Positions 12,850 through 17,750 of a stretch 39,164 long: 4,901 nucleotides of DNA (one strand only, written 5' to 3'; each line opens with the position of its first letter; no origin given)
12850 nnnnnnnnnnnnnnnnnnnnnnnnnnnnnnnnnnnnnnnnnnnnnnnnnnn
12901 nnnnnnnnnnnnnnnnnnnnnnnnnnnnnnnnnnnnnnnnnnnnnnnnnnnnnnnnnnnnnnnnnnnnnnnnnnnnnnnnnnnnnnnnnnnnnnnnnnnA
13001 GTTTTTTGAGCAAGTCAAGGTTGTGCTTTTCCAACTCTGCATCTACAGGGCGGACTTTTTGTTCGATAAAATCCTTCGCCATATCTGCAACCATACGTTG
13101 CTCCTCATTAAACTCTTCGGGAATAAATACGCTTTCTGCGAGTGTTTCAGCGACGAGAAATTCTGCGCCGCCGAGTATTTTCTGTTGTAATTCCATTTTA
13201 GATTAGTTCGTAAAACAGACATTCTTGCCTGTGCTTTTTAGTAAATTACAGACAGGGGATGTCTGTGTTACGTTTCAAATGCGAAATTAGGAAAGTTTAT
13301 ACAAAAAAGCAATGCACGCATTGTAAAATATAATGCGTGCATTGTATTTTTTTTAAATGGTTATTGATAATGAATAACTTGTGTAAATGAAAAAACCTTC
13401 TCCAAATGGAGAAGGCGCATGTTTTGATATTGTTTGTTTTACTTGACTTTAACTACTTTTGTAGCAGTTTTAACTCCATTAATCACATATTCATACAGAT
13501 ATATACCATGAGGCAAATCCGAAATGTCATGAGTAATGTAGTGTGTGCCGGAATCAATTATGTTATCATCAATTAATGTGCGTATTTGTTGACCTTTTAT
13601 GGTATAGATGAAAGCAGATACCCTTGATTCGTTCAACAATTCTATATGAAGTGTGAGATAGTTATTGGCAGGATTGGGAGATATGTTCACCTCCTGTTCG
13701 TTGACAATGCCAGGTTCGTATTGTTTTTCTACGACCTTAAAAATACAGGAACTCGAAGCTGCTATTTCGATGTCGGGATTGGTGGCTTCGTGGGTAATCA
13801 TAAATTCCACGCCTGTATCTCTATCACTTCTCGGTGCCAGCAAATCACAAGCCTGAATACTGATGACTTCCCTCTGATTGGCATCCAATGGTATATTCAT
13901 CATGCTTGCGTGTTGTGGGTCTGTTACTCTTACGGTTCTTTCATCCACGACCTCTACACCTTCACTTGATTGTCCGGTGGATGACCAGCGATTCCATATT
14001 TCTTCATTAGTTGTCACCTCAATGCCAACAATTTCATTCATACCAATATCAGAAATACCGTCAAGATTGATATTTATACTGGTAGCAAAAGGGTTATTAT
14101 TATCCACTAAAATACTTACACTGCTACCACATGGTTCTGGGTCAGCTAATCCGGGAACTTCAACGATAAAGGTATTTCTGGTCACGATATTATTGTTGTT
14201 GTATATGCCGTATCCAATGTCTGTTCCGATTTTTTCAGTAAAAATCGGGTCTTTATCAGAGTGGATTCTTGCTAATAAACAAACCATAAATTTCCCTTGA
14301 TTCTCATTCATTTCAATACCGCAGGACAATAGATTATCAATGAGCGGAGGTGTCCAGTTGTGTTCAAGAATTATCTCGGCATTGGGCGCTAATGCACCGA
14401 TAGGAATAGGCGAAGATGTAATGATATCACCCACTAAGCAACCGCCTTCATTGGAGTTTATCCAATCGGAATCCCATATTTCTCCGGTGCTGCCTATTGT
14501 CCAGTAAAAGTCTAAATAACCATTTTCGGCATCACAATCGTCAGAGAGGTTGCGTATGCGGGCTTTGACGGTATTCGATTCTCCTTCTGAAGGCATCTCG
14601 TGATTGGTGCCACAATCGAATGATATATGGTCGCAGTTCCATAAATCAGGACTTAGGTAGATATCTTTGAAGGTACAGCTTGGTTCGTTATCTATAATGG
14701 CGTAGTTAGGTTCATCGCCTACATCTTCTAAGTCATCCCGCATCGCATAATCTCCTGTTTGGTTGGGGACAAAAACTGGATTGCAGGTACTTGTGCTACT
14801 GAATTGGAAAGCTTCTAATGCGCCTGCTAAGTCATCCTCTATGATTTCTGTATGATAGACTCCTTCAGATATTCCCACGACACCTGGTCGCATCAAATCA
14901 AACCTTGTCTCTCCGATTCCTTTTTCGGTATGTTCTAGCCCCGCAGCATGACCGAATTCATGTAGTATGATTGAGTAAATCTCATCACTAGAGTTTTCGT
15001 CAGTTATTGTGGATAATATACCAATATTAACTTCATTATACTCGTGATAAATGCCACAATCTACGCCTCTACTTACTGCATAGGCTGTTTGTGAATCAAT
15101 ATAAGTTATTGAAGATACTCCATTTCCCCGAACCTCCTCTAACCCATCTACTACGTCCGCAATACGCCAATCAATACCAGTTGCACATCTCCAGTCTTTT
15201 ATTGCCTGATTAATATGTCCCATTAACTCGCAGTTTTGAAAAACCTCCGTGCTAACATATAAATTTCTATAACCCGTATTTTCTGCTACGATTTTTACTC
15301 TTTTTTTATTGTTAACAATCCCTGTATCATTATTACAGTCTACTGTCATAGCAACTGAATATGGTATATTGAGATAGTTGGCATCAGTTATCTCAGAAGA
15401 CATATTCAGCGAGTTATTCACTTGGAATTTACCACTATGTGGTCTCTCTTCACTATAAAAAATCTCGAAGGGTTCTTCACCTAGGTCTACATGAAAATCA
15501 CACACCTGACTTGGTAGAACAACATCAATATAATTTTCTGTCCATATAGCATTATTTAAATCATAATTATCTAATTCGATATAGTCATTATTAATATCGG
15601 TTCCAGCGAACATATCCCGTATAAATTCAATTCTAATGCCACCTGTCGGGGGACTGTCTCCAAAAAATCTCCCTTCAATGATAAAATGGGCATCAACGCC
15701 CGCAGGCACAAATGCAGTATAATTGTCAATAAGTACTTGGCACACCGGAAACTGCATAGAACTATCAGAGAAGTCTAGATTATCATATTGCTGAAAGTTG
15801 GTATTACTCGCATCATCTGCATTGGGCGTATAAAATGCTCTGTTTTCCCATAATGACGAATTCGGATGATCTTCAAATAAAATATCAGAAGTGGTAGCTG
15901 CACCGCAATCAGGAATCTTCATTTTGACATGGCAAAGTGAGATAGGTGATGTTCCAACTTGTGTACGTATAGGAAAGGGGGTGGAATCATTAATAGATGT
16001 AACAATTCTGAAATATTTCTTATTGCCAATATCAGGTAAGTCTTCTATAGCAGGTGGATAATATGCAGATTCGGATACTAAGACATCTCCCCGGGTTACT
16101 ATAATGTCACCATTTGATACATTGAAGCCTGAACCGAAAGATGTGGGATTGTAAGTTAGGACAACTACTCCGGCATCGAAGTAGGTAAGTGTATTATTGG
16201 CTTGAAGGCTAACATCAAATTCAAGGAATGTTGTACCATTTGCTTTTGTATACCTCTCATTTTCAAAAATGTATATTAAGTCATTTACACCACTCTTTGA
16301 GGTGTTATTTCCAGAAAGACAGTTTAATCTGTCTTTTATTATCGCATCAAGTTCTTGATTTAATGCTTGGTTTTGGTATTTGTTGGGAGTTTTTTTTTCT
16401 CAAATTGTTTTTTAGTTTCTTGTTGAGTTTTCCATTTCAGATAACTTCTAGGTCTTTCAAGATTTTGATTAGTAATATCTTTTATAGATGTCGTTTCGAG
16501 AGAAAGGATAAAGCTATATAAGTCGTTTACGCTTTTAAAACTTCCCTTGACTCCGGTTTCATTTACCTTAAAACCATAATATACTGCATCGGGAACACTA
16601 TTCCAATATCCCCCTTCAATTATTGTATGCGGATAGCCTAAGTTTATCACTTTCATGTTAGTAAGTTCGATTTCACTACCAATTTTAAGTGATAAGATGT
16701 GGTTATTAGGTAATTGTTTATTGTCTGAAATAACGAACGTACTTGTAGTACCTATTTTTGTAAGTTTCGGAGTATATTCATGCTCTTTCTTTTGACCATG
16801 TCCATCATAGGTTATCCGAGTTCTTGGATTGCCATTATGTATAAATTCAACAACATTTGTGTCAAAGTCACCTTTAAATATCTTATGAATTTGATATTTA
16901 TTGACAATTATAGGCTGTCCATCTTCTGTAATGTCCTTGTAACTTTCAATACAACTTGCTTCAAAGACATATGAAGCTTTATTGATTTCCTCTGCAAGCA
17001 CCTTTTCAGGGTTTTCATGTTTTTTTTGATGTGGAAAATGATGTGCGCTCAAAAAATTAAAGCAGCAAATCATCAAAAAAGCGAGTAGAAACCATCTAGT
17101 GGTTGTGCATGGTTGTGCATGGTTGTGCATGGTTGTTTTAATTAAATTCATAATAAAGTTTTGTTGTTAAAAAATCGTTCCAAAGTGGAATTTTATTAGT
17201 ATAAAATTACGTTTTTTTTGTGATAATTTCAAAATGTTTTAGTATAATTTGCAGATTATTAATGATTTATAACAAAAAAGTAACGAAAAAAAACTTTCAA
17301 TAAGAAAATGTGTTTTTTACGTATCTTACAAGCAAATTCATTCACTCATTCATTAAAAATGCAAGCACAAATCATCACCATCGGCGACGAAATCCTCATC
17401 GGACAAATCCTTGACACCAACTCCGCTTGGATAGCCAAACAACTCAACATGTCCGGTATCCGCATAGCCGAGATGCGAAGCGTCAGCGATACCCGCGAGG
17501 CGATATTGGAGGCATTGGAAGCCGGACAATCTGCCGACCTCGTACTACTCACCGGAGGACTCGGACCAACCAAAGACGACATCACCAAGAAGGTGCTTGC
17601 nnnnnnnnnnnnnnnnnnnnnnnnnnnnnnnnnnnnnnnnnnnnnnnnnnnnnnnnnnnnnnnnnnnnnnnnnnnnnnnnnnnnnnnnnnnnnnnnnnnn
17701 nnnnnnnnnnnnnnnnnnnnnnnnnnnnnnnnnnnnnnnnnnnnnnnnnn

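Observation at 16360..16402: A9 homopolymer exactly at the junction of two ORFs that together encode one 1237-codon T9SS metalloprotease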

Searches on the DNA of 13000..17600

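Call 74: search_rna_families(source=window, start=13000, end=17600, threshold=evalue, max_evalue=1)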
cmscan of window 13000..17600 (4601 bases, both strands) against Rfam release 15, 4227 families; matches with E-value up to 1: 3.
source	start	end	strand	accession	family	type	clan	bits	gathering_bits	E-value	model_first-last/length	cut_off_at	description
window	13304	13402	-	RF02397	sau-5971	Gene; sRNA;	-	29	90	0.038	1-96/96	no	Staphylococcus sRNA sau-5971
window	13288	13350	+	RF02397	sau-5971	Gene; sRNA;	-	25.6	90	0.22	1-96/96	no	Staphylococcus sRNA sau-5971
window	13208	13273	+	RF03668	mir-1788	Gene; miRNA;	-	20.6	57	0.53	1-77/77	no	mir-1788 microRNA precursor family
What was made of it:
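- Tried and rejected: Rfam gave nothing at the junction (call 74).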
